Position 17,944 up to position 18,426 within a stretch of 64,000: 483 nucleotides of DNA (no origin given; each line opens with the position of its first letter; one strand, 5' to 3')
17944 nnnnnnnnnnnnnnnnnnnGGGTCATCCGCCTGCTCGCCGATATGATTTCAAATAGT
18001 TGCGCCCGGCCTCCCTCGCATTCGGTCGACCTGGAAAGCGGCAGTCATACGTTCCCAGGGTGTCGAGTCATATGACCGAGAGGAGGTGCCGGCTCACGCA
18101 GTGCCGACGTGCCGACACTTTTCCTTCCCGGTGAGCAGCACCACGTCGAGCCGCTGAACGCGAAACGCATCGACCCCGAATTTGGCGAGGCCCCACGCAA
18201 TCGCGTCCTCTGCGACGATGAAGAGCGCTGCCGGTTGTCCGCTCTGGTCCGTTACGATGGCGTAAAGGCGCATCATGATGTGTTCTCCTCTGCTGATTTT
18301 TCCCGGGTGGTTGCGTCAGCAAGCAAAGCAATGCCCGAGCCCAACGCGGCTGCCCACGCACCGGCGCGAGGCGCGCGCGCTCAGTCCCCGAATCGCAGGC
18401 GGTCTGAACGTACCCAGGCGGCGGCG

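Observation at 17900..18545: Duplicated [palindromic enhancer - ~112 bp - sigma54 promoter] cassettes driving a 60-aa ORF and the giant toxin gene, next to a divergent FHA-type activator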

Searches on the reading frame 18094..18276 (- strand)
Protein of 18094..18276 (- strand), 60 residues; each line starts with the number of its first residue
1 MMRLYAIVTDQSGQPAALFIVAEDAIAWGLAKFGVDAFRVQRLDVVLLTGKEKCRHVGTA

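Call 11: search_protein_families(library=pfam, proteins=[window:18094-18276:-], max_evalue=0.01)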
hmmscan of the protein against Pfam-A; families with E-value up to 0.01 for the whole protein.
window:18094-18276:- (60 aa): 0 families

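Call 18: find_encoding_contigs(protein=window:18094-18276:-, flank=10000, max_places=6)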
Protein window:18094-18276:- (60 aa): 1 contig read that carries it; 1 place shown.
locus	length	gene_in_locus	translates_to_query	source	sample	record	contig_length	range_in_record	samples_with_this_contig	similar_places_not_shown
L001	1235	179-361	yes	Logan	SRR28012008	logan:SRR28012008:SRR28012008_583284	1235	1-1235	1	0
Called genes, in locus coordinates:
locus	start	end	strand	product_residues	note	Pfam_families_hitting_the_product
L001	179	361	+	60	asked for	-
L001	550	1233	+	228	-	?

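Call 21: find_homologous_proteins(query=window:18097-18276:-, max_evalue=0.01)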
Query seq(60 aa) (60 aa): 1 proteins with E <= 0.01 among 1 candidates.
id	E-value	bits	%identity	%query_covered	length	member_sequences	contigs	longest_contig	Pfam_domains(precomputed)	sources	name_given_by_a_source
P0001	1.5e-29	117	95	100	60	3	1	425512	-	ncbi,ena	-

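Call 22: find_encoding_contigs(protein=P0001, flank=10000, max_places=6)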
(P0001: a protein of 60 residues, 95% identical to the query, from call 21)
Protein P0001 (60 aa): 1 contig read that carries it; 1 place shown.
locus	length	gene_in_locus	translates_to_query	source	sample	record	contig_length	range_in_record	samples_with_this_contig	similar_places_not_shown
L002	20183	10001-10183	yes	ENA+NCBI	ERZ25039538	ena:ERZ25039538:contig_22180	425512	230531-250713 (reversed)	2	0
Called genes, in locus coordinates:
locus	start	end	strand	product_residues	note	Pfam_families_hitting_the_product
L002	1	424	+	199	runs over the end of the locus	PF13356:Arm-DNA-bind_3, PF22022:Phage_int_M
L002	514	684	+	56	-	PF03683:UPF0175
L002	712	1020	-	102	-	-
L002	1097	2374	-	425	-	PF13173:AAA_14, PF13635:DUF4143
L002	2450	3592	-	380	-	PF13173:AAA_14, PF13635:DUF4143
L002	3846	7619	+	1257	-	PF00069:Pkinase, PF03109:ABC1 (faint), PF07714:PK_Tyr_Ser-Thr, PF13191:AAA_16, PF13424:TPR_12 (faint), PF13374:TPR_10 (faint)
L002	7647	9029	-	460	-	PF00498:FHA, PF00158:Sigma54_activat, PF14532:Sigma54_activ_2 (weak), PF25601:AAA_lid_14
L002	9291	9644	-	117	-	PF05635:23S_rRNA_IVP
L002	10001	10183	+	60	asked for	-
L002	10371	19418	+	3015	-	PF01839:FG-GAP (faint), PF05593:RHS_repeat (faint), PF03534:SpvB, PF13517:FG-GAP_3, PF25023:TEN_YD-shell (faint)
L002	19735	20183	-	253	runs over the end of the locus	PF07179:SseB, PF14581:SseB_C (weak)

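Call 24: find_related_loci(query=L002:7647-9029:-, collection=genome_contigs, flank=6000)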
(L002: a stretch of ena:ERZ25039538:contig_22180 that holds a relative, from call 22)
Query L002:7647-9029:- (460 aa) in genome_contigs; peptide patterns used: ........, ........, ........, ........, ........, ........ (x = any residue, [..] = any of these).
600 stretches matched a pattern (row limit reached: there are more); 598 encode a relative of the query (tblastn E <= 1e-3); the best 80 are kept; 80 distinct loci.
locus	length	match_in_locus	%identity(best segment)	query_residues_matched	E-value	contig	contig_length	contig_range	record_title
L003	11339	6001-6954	42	152-459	2e-60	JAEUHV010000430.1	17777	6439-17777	MAG: Planctomycetota bacterium isolate new MAG-26 k141_4388714, whole genome shotgun sequence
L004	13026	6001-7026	37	126-460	8e-59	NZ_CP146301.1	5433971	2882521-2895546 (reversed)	Sporomusa ovata DSM 2662 chromosome, complete genome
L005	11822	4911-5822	40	163-456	1e-56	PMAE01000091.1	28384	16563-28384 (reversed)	MAG: Gemmatimonadetes bacterium isolate palsa_1248 73.20120700_P2D.7_contig_16612, whole genome shotgun sequence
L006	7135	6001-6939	37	149-453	3e-56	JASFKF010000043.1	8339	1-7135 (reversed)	MAG: Syntrophobacterales bacterium isolate D0608U48metaG_Bin_309 D0608U48metaG_FD_scaffold_271_c1, whole genome shotgun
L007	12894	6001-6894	40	156-453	5e-56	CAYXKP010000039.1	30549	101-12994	MAG TPA_asm: uncultured Nitrospira sp. isolate binchicken_co311_157 genome assembly, contig: NODE_2541_length_30549_cov_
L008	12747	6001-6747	42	149-396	2e-55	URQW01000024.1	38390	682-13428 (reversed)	uncultured Pelosinus sp. isolate UMGS1260 genome assembly, contig: NODE_183_length_38390_cov_6.181113, whole genome shot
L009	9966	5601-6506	41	166-457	1e-55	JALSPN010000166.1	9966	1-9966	MAG: Thermodesulfobacteriales bacterium isolate 356-284_metabat2_scaf2bin.062 356-284_scaffold_4084_c1, whole genome sho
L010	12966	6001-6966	37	142-453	2e-55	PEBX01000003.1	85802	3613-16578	MAG: Candidatus Carbobacillus altaicus isolate AL32 NODE_25_length_85802_cov_177.195_ID_979313, whole genome shotgun seq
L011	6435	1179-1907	48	151-387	6e-55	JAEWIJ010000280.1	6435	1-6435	MAG: Proteobacteria bacterium isolate OH_PBrB_104 k127_389918, whole genome shotgun sequence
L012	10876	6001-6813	43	130-380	8e-55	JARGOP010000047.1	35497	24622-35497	MAG: Verrucomicrobiales bacterium isolate bin_em_oilr2.020 NODE_764_length_35497_cov_33.855905, whole genome shotgun seq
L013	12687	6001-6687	48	151-374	4e-54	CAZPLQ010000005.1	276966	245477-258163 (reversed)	MAG TPA_asm: uncultured Hyphomicrobium sp. isolate binchicken_co242_102 genome assembly, contig: NODE_120_length_276966_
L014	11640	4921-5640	44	146-379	3e-54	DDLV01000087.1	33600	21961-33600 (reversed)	MAG TPA_asm: Glaciecola sp. UBA2563 UBA2563_contig_6054, whole genome shotgun sequence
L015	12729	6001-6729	47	151-387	3e-54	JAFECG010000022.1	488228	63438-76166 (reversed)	MAG: Proteobacteria bacterium isolate SZAS-18 LIN-368__22__length-488228, whole genome shotgun sequence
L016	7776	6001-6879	41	167-459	3e-54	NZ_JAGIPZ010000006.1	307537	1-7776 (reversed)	Herbaspirillum sp. LeCh32-8 NODE_6_length_307537_cov_108.840262, whole genome shotgun sequence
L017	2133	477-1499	36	149-459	3e-55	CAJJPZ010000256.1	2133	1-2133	MAG TPA_asm: uncultured Eubacterium sp. isolate ERR260134-bin.27 genome assembly, contig: NODE_25972_length_2133_cov_3.1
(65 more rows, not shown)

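Call 28: find_homologous_proteins(query=L002:7647-9029:-, max_evalue=1e-30)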
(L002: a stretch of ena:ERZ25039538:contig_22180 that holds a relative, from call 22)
Query L002:7647-9029:- (460 aa): 7942 proteins with E <= 1e-30 among 8000 candidates; the best 120 are listed.
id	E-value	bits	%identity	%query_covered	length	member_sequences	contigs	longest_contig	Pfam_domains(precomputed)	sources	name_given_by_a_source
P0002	0.0e+0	1012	100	100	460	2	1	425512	PF00158.33,PF00498.32,PF25601.2,PF14532.13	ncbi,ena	-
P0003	9.9e-253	857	84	100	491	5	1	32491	PF00158.33,PF00498.32,PF25601.2,PF14532.13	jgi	jgi:DNA-binding NtrC family response regulator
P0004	5.2e-248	841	83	100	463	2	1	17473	PF00158.33,PF00498.32,PF25601.2,PF14532.13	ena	-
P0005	7.0e-245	831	83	100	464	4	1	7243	PF00158.33,PF00498.32,PF25601.2,PF14532.13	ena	-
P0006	7.8e-245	831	81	100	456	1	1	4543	PF00158.33,PF00498.32,PF25601.2,PF14532.13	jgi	-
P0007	1.8e-243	826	83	100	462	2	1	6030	PF00158.33,PF00498.32,PF25601.2,PF14532.13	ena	-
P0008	8.2e-243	824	81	100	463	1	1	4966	PF00158.33,PF00498.32,PF25601.2,PF14532.13,PF07728.21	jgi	jgi:transcriptional regulator with PAS, ATPase and Fis domain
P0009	7.8e-241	818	80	100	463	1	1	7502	PF00158.33,PF00498.32,PF25601.2,PF14532.13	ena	-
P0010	2.0e-238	810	81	100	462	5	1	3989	PF00158.33,PF00498.32,PF25601.2,PF14532.13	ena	-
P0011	1.5e-236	804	79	100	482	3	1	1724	PF00158.33,PF00498.32,PF25601.2,PF14532.13,PF07728.21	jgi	jgi:DNA-binding NtrC family response regulator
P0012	2.7e-221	753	86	86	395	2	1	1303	PF00158.33,PF00498.32,PF25601.2,PF14532.13,PF07728.21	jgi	-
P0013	2.8e-217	740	85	85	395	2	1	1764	PF00158.33,PF00498.32,PF25601.2,PF14532.13,PF07728.21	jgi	jgi:transcriptional regulator with PAS, ATPase and Fis domain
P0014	3.0e-216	737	74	100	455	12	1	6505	PF00158.33,PF00498.32,PF25601.2,PF14532.13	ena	-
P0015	1.3e-210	718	73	100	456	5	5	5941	PF00158.33,PF00498.32,PF25601.2,PF14532.13,PF07728.21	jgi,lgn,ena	jgi:two-component system response regulator GlrR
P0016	2.9e-210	717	73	100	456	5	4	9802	PF00158.33,PF00498.32,PF25601.2,PF14532.13,PF07728.21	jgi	jgi:transcriptional regulator with PAS, ATPase and Fis domain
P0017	4.0e-210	717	73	100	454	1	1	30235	PF00158.33,PF00498.32,PF25601.2,PF14532.13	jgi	jgi:DNA-binding NtrC family response regulator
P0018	2.5e-209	714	76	96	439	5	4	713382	PF00158.33,PF00498.32,PF25601.2,PF14532.13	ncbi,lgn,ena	ncbi:MAG: sigma 54-interacting transcriptional regulator [Polyangia bacterium]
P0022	1.7e-205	701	71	100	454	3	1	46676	PF00158.33,PF00498.32,PF25601.2,PF16697.11,PF14532.13,PF07728.21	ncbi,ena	-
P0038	4.9e-167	575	61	100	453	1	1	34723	PF00158.33,PF00498.32,PF25601.2,PF14532.13,PF07728.21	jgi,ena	-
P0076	9.3e-127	442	52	98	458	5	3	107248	PF00158.33,PF00498.32,PF25601.2,PF14532.13,PF07728.21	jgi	jgi:DNA-binding NtrC family response regulator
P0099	2.1e-123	431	50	100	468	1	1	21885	PF00158.33,PF00498.32,PF25601.2,PF14532.13,PF07728.21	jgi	jgi:DNA-binding NtrC family response regulator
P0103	8.0e-123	429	52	94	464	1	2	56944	PF00158.33,PF00498.32,PF25601.2,PF14532.13,PF07728.21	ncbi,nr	ncbi:MAG TPA: sigma 54-interacting transcriptional regulator [Polyangia bacterium]|nr:sigma 54-inter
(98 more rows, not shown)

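Call 32: find_encoding_contigs(protein=P0003, flank=8000, max_places=2)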
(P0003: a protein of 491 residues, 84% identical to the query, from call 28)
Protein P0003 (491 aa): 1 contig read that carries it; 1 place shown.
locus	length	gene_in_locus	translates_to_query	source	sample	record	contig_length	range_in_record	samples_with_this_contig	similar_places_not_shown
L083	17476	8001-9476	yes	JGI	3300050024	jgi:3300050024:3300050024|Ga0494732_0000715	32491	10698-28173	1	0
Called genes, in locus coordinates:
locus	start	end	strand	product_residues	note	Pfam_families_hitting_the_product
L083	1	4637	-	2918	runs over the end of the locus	PF03534:SpvB (weak), PF01839:FG-GAP (faint), PF13517:FG-GAP_3 (faint), PF25023:TEN_YD-shell (weak), PF05593:RHS_repeat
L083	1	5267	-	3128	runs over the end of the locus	-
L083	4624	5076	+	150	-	-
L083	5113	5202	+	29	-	-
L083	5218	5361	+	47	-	-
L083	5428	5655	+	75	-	-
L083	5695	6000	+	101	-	-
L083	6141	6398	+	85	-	-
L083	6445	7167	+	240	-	-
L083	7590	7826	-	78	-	-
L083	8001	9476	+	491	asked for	PF00498:FHA, PF00158:Sigma54_activat, PF14532:Sigma54_activ_2 (weak), PF25601:AAA_lid_14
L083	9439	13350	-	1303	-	PF00069:Pkinase, PF03109:ABC1 (faint), PF07714:PK_Tyr_Ser-Thr, PF13191:AAA_16, PF13424:TPR_12 (faint), PF13374:TPR_10 (faint), PF17874:TPR_MalT (weak)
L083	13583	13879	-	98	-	-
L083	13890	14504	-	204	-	PF00383:dCMP_cyt_deam_1, PF14437:MafB19-deam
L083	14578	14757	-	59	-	-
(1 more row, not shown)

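Call 33: find_encoding_contigs(protein=P0018, flank=8000, max_places=2)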
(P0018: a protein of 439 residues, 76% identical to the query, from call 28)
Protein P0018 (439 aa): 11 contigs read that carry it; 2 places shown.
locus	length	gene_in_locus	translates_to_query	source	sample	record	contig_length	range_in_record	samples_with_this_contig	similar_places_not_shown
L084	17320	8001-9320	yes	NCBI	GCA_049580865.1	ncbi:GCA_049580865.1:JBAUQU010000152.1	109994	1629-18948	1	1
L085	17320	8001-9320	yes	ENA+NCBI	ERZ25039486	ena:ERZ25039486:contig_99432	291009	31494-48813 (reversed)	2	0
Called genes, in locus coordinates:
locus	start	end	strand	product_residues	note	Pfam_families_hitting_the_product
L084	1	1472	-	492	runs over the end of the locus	PF00069:Pkinase, PF07714:PK_Tyr_Ser-Thr, PF03109:ABC1 (weak)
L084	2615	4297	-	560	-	-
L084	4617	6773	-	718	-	PF00082:Peptidase_S8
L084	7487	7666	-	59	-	-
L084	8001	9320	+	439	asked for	PF00498:FHA, PF00158:Sigma54_activat, PF14532:Sigma54_activ_2 (weak), PF25601:AAA_lid_14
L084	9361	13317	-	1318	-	PF00069:Pkinase, PF07714:PK_Tyr_Ser-Thr, PF03109:ABC1 (weak), PF13374:TPR_10 (faint), PF13191:AAA_16, PF13424:TPR_12 (weak), PF17874:TPR_MalT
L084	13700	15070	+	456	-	PF13200:DUF4015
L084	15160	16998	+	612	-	PF01136:Peptidase_U32, PF12392:DUF3656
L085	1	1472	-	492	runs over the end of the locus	PF00069:Pkinase, PF07714:PK_Tyr_Ser-Thr, PF03109:ABC1 (weak)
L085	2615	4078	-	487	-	-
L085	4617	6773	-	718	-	PF00082:Peptidase_S8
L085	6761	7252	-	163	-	PF00196:GerE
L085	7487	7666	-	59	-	-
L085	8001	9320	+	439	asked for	PF00498:FHA, PF00158:Sigma54_activat, PF14532:Sigma54_activ_2 (weak), PF25601:AAA_lid_14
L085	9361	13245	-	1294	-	PF00069:Pkinase, PF03109:ABC1 (weak), PF07714:PK_Tyr_Ser-Thr, PF13374:TPR_10 (faint), PF13191:AAA_16, PF13424:TPR_12 (weak), PF17874:TPR_MalT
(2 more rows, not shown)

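Call 34: find_encoding_contigs(protein=P0017, flank=8000, max_places=2)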
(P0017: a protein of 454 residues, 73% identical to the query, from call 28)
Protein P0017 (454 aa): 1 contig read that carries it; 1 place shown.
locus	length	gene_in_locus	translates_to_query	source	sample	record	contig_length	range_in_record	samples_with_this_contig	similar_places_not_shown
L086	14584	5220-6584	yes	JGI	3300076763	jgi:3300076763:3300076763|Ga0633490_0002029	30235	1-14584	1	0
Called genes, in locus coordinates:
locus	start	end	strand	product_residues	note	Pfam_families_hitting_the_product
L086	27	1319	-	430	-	-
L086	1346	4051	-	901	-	-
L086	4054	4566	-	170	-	-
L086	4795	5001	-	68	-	-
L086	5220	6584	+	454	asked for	PF00498:FHA, PF00158:Sigma54_activat, PF14532:Sigma54_activ_2 (weak), PF25601:AAA_lid_14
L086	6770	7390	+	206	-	PF13689:DUF4154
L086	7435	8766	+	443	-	PF01547:SBP_bac_1, PF13416:SBP_bac_8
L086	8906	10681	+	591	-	-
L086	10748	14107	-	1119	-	PF03422:CBM_6 (faint), PF16990:CBM_35 (faint), PF13948:DUF4215 (faint)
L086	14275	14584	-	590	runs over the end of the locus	-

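Call 38: find_encoding_contigs(protein=P0022, flank=8000, max_places=2)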
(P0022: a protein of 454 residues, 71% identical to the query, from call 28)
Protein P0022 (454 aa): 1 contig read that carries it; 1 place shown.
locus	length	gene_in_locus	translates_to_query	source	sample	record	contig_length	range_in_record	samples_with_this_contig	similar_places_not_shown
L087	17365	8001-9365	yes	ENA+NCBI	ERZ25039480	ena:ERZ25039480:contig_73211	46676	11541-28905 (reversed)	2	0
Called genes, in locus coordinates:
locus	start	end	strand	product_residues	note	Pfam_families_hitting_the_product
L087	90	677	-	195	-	-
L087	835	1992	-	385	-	PF11901:DM9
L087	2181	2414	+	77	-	-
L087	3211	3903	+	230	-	-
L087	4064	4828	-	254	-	-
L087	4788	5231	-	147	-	-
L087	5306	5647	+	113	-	-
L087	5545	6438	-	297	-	-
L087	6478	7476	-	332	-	-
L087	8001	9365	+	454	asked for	PF16697:Yop-YscD_cpl (weak), PF00498:FHA, PF00158:Sigma54_activat, PF14532:Sigma54_activ_2 (weak), PF07728:AAA_5 (weak), PF25601:AAA_lid_14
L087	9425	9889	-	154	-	PF13470:PIN_3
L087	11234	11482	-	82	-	PF13374:TPR_10 (faint)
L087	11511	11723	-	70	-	PF13424:TPR_12 (faint), PF13374:TPR_10 (weak)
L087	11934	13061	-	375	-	-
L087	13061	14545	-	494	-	PF00069:Pkinase, PF07714:PK_Tyr_Ser-Thr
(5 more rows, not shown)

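Call 39: find_encoding_contigs(protein=P0038, flank=8000, max_places=2)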
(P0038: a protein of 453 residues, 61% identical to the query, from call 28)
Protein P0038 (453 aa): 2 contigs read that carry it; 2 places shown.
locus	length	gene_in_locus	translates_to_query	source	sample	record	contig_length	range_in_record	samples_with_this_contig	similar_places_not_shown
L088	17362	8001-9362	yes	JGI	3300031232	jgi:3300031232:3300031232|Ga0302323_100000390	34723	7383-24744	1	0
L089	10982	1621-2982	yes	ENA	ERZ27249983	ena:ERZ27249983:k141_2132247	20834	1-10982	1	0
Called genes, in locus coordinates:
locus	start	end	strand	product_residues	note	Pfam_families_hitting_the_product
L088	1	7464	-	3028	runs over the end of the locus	PF00526:Dicty_CTDC, PF03534:SpvB, PF01839:FG-GAP (faint), PF13517:FG-GAP_3, PF05593:RHS_repeat (faint), PF25023:TEN_YD-shell (faint)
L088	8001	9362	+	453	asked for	PF00498:FHA, PF00158:Sigma54_activat, PF14532:Sigma54_activ_2, PF07728:AAA_5, PF25601:AAA_lid_14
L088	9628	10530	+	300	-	-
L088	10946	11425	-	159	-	-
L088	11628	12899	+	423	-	PF00657:Lipase_GDSL (weak)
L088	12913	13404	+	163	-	PF01402:RHH_1 (weak), PF08753:NikR_C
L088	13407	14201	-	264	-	-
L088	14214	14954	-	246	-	PF02358:Trehalose_PPase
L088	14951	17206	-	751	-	PF00982:Glyco_transf_20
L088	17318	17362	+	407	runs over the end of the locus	PF12897:Asp_aminotransf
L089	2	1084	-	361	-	?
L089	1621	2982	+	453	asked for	PF00498:FHA, PF00158:Sigma54_activat, PF14532:Sigma54_activ_2, PF07728:AAA_5, PF25601:AAA_lid_14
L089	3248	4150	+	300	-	-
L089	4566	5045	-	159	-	-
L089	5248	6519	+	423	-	PF00657:Lipase_GDSL (weak)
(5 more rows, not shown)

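Call 40: find_encoding_contigs(protein=P0076, flank=8000, max_places=3)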
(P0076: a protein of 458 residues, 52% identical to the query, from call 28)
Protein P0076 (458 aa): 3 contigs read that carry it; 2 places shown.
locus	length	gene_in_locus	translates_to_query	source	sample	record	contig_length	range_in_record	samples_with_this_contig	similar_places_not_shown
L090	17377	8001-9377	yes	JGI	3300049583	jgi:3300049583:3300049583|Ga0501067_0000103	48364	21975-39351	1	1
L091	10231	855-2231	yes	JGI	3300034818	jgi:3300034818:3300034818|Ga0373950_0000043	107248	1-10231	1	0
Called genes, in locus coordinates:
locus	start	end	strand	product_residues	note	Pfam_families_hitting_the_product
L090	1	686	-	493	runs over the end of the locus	PF00069:Pkinase, PF01636:APH (faint), PF07714:PK_Tyr_Ser-Thr, PF06293:Kdo (faint)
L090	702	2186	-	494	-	PF00069:Pkinase, PF07714:PK_Tyr_Ser-Thr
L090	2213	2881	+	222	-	-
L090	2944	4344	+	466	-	PF04055:Radical_SAM (faint), PF12544:LAM_C (weak)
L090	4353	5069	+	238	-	-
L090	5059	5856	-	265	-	PF21033:RMD1-3, PF16811:TAtT (weak), PF14559:TPR_19 (weak)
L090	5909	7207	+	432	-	PF00285:Citrate_synt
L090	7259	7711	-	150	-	PF00072:Response_reg, PF02954:HTH_8, PF13556:HTH_30 (weak)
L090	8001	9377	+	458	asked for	PF00498:FHA, PF00158:Sigma54_activat, PF14532:Sigma54_activ_2, PF07728:AAA_5 (weak), PF25601:AAA_lid_14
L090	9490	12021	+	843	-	PF00069:Pkinase, PF07714:PK_Tyr_Ser-Thr, PF26549:Tricorn_N (faint)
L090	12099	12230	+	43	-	-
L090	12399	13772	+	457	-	PF00498:FHA, PF16697:Yop-YscD_cpl (weak), PF00158:Sigma54_activat, PF14532:Sigma54_activ_2, PF07728:AAA_5 (weak), PF25601:AAA_lid_14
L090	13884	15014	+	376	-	PF00491:Arginase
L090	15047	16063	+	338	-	PF13432:TPR_16 (faint), PF14559:TPR_19 (faint), PF06262:Zincin_1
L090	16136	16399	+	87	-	PF01649:Ribosomal_S20p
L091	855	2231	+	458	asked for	PF00498:FHA, PF00158:Sigma54_activat, PF14532:Sigma54_activ_2, PF07728:AAA_5 (weak), PF25601:AAA_lid_14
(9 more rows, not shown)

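Call 56: search_protein_representatives(protein=window:18094-18276:-)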
Query: 60 residues. Proteins with E-value up to 0.001 (for the whole library): 18; up to 1e-10: 2; up to 1e-30: 0. The best 18 are listed.
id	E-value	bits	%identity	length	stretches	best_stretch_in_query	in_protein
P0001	4.8e-30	117.3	95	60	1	1-60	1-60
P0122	1.5e-11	59.5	58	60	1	1-60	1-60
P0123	6.4e-09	51.3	54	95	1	3-58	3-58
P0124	1.4e-05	40.9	38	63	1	2-54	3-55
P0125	5.1e-05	39.1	50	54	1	4-43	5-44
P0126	5.4e-05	39.0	42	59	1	4-53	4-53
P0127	9.1e-05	38.3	50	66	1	5-46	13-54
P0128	3.1e-04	36.6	48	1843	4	5-39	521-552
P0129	3.4e-04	36.5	45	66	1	4-50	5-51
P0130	3.4e-04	36.5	42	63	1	4-48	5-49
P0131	4.0e-04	36.3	47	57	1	5-49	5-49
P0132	4.7e-04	36.1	40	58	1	1-45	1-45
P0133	6.3e-04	35.7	42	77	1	2-53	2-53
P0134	6.4e-04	35.7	40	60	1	1-45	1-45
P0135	7.5e-04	35.4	37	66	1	4-57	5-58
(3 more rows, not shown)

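Call 58: find_encoding_contigs(protein=P0134, flank=6000, max_places=3)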
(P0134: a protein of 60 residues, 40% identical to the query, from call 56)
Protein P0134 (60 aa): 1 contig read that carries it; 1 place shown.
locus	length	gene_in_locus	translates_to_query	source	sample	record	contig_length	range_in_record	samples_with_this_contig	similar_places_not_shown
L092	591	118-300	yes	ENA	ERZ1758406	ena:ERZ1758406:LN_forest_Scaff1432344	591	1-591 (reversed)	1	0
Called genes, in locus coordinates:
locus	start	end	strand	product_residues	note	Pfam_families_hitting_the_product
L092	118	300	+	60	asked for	-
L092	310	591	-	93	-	?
